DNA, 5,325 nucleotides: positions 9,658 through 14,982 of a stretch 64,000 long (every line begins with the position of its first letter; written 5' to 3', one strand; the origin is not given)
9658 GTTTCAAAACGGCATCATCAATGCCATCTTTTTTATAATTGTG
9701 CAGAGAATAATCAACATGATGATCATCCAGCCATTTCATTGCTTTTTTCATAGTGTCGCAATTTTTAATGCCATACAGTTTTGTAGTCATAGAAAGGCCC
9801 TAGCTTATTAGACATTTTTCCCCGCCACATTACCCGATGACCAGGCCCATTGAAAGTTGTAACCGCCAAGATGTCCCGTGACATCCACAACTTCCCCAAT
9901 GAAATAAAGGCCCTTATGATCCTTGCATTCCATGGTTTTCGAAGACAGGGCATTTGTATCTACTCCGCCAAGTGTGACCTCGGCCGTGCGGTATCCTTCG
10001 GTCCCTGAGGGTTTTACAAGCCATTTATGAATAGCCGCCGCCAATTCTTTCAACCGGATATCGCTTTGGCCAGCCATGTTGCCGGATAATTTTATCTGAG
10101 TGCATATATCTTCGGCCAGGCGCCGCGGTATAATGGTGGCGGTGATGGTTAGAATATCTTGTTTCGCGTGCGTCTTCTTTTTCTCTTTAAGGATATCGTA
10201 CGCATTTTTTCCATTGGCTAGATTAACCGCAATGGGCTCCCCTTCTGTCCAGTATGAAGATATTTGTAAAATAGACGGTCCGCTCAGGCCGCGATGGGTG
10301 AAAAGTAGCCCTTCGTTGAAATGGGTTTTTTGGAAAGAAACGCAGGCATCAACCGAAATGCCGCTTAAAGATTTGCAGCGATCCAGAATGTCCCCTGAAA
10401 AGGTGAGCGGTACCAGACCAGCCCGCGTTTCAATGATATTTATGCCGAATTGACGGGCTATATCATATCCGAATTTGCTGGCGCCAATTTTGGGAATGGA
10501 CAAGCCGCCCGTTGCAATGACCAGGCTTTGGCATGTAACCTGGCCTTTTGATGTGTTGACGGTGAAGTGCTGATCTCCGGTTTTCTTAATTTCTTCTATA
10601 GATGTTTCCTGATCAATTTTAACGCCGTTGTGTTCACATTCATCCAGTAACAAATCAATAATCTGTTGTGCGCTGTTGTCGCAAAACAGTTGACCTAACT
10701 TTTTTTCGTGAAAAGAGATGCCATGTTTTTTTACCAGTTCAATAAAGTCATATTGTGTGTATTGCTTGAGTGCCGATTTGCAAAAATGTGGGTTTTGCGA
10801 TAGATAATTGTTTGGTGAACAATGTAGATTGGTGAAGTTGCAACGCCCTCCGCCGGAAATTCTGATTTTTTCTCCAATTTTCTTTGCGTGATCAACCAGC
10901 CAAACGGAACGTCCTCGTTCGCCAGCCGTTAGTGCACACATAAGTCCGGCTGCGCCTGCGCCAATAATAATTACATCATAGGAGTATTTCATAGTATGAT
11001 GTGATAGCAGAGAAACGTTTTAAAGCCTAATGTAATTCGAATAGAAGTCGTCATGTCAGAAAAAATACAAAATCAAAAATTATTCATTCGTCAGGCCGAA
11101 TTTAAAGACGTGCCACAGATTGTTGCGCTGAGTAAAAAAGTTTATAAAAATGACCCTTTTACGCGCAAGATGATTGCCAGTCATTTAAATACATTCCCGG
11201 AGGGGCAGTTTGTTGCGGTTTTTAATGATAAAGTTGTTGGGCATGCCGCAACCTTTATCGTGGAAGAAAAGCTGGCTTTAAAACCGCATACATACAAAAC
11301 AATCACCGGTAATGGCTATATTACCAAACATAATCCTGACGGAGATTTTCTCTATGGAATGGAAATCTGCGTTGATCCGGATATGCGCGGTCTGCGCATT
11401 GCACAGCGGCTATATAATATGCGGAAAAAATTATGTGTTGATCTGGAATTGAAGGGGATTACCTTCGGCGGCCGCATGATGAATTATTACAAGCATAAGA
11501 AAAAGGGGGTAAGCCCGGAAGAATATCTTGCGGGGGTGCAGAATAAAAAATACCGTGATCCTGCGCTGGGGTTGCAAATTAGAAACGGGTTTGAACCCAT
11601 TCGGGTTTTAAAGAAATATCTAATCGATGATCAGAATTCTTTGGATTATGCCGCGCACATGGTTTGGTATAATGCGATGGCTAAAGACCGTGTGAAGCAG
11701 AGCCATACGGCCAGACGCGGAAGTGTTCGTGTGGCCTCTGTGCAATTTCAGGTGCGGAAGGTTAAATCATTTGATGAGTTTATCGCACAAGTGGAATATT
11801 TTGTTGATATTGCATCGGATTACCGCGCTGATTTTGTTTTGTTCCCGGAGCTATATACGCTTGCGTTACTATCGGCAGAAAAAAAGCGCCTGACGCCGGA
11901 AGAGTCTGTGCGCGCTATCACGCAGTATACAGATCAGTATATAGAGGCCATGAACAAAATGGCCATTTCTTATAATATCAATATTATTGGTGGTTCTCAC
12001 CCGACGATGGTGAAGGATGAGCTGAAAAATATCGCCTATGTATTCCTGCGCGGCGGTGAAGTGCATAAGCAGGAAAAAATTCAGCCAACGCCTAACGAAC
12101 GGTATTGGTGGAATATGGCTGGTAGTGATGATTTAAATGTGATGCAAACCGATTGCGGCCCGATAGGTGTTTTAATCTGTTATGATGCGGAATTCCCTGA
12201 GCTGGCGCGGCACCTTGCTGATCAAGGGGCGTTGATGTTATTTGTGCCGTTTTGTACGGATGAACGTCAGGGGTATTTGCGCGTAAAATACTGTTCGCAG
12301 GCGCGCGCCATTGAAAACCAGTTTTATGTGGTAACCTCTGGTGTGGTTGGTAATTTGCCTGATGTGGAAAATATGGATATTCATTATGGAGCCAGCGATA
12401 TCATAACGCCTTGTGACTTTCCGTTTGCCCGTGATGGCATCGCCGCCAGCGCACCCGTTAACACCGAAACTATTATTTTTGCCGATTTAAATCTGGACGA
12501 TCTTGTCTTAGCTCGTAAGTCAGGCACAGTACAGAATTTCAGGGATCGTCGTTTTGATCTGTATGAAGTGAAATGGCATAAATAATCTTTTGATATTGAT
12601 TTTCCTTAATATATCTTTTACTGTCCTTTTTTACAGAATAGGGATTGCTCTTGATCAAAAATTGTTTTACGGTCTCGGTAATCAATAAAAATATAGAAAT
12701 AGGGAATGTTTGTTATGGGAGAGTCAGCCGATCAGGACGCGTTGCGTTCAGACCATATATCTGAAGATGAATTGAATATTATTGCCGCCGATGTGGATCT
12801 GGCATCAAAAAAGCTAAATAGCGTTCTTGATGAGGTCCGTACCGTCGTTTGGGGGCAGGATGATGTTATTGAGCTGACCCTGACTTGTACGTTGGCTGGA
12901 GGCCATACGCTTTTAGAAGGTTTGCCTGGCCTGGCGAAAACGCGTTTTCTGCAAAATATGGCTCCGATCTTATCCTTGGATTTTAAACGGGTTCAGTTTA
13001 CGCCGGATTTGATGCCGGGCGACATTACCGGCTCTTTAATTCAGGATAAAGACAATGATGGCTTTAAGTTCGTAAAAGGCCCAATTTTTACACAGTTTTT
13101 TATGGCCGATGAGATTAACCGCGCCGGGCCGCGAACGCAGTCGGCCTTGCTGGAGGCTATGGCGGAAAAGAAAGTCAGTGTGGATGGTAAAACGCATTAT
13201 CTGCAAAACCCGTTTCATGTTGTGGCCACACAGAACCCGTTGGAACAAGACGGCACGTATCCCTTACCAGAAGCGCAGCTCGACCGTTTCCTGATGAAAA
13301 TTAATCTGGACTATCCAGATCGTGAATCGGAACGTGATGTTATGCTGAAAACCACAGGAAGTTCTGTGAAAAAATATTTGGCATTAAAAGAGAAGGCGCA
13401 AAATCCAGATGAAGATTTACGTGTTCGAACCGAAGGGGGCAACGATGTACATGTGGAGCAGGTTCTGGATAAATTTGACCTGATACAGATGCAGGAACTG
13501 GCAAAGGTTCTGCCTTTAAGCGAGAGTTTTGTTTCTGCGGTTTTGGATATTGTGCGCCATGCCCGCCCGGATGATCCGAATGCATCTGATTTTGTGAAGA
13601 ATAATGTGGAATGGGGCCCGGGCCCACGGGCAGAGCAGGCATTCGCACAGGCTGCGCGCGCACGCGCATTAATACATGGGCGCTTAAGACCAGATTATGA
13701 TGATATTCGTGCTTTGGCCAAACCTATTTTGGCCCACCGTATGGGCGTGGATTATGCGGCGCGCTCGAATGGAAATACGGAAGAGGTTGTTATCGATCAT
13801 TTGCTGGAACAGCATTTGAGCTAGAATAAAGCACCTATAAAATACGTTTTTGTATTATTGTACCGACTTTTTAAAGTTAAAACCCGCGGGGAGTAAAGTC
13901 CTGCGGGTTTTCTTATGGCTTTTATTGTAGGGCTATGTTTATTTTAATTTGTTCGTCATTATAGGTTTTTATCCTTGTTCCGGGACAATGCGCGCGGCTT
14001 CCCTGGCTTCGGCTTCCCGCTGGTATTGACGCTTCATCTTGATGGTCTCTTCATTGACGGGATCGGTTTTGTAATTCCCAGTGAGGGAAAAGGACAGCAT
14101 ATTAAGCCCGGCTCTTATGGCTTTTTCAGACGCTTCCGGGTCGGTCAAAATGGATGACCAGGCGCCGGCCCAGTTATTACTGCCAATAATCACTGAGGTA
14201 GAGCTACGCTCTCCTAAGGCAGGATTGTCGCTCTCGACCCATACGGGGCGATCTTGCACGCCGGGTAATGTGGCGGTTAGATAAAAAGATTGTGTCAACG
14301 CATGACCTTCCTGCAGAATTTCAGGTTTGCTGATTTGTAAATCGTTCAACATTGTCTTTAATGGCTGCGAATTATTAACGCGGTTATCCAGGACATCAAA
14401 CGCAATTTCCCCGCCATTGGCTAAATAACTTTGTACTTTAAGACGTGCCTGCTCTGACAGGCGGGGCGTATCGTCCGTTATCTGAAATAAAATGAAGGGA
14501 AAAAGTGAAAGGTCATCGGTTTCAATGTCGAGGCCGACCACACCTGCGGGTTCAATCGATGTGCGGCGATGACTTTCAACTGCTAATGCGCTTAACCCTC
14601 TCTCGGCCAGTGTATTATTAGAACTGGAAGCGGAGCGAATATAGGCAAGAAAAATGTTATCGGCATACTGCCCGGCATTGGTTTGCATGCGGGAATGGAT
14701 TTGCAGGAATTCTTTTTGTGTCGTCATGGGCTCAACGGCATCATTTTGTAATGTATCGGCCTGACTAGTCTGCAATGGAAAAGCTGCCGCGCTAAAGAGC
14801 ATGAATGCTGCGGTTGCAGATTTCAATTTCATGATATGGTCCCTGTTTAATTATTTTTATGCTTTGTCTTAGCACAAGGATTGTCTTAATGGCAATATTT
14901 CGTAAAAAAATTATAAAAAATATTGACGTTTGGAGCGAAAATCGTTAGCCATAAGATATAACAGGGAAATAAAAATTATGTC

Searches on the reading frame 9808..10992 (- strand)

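Call 57: search_protein_families(library=pfam, proteins=[window:9808-10992:-], max_evalue=0.001)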
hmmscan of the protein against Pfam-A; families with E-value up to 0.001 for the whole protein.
window:9808-10992:- (394 aa): 12 families
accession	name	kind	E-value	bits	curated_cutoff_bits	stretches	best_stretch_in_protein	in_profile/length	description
PF03486.20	HI0933_like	-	4.6e-98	328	50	1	6-392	2-243/244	HI0933-like protein Rossmann domain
PF22780.1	HI0933_like_1st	-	5.9e-37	127.5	27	1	190-339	1-165/165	HI0933-like protein barrel and H2TH domain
PF13738.12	Pyr_redox_3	-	1.3e-13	51.3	30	1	110-169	82-140/305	Pyridine nucleotide-disulphide oxidoreductase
PF00890.30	FAD_binding_2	-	2.1e-13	50.7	20.4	1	6-54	1-49/414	FAD binding domain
PF01266.30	DAO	-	3.1e-12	47.2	27.9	1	6-106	1-94/353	FAD dependent oxidoreductase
PF07992.20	Pyr_redox_2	-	9.1e-12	45.4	26.1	2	5-75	1-57/291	Pyridine nucleotide-disulphide oxidoreductase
PF12831.13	FAD_oxidored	-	6.8e-09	35.9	27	1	6-155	1-136/416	FAD dependent oxidoreductase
PF01134.28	GIDA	-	2e-06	27.6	22.1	0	6-65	1-47/391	Glucose inhibited division protein A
PF00070.33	Pyr_redox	-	2.2e-05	25.3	22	0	7-40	2-35/82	Pyridine nucleotide-disulphide oxidoreductase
PF01494.25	FAD_binding_3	-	0.00013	21.8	22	0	5-141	2-132/349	FAD binding domain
PF13450.12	NAD_binding_8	-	0.00014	22.5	21.9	1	9-40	1-32/68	NAD(P)-binding Rossmann-like domain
PF05834.18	Lycopene_cycl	-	0.0009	18.9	23.4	0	6-38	1-35/380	Lycopene cyclase protein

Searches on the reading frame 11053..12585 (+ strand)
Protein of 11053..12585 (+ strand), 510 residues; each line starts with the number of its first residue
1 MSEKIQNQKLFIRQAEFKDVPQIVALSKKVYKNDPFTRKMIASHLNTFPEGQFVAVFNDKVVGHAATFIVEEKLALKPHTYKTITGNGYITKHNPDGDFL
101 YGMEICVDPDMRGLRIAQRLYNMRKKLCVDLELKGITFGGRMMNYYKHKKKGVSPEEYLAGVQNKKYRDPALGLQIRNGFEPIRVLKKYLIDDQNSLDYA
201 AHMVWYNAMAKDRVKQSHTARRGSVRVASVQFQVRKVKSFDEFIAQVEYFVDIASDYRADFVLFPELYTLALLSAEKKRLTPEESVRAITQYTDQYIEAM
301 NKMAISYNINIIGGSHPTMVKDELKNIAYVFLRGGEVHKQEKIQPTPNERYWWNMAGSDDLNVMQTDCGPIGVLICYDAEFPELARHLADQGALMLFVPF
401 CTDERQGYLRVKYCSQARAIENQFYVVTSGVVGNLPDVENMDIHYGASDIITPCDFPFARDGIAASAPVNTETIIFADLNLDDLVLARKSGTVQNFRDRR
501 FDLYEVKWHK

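Call 57: search_protein_families(library=pfam, proteins=[window:11053-12585:+], max_evalue=0.001)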
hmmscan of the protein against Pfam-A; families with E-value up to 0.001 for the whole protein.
window:11053-12585:+ (510 aa): 2 families
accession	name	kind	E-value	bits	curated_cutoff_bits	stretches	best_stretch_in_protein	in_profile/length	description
PF00795.27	CN_hydrolase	-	3.6e-27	95.8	23.2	1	226-488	1-255/256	Carbon-nitrogen hydrolase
PF00583.31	Acetyltransf_1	-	5.3e-05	23.9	20.7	1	36-135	16-95/116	Acetyltransferase (GNAT) family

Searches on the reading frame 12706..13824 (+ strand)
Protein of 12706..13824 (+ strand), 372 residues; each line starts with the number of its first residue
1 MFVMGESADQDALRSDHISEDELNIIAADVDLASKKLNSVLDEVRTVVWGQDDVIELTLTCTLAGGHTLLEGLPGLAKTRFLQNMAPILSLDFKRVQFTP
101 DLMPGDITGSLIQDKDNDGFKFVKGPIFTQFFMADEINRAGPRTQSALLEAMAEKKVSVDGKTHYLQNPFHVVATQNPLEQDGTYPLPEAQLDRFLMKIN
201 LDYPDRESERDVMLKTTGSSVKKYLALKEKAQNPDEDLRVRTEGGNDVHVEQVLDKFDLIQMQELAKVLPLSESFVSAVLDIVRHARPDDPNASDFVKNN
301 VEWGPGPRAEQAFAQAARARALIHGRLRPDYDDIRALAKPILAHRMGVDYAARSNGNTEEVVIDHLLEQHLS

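Call 57: search_protein_families(library=pfam, proteins=[window:12706-13824:+], max_evalue=0.001)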
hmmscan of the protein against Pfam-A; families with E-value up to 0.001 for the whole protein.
window:12706-13824:+ (372 aa): 4 families
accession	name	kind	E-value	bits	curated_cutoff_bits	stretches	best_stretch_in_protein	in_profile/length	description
PF07726.17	AAA_3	-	7.3e-59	197.8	27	1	67-197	1-131/131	ATPase family associated with various cellular activities (AAA)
PF17863.7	AAA_lid_2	-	1.8e-13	50.5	22.7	1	298-364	6-72/74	AAA lid domain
PF07728.20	AAA_5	-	4.6e-12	46.6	22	1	67-195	1-139/139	AAA domain (dynein-related subfamily)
PF20030.5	bpMoxR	-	1.5e-10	40.9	27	1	36-214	2-179/205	MoxR domain in the MoxR-vWA-beta-propeller ternary systems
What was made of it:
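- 12706..13824 (+): MoxR-type AAA+ ATPase. PF07726 AAA_3, E 7.3e-59; AAA_lid_2; bpMoxR (call 57).
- On MoxR-VWA / Bat-like envelope cluster: 12706-13824(+): AAA_3, E 7.3e-59; AAA_lid_2; bpMoxR (call 57).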

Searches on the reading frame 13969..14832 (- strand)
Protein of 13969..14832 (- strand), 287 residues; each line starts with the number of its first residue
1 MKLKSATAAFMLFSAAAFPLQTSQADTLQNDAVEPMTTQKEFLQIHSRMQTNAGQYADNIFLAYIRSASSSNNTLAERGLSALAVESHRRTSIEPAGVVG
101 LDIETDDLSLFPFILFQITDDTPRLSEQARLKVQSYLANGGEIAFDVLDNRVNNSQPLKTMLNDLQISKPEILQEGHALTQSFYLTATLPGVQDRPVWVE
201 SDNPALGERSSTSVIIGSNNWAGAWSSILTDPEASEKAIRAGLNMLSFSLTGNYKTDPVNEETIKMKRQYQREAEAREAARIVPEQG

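Call 7: search_protein_families(library=ncbifam, proteins=[window:13969-14832:-], max_evalue=0.01)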
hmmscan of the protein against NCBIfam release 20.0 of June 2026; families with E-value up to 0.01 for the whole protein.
window:13969-14832:- (287 aa): 0 families

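Call 8: search_protein_families(library=pfam, proteins=[window:13969-14832:-], max_evalue=0.01)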
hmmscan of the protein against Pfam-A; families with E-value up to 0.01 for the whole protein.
window:13969-14832:- (287 aa): 1 family
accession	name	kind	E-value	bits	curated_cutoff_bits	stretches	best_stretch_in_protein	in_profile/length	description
PF13709.12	DUF4159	-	6.1e-21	75.3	25.9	1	62-250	2-202/202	Domain of unknown function (DUF4159)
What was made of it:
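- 13969..14832 (-): DUF4159 gene. PF13709, E 6.1e-21 (call 8).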
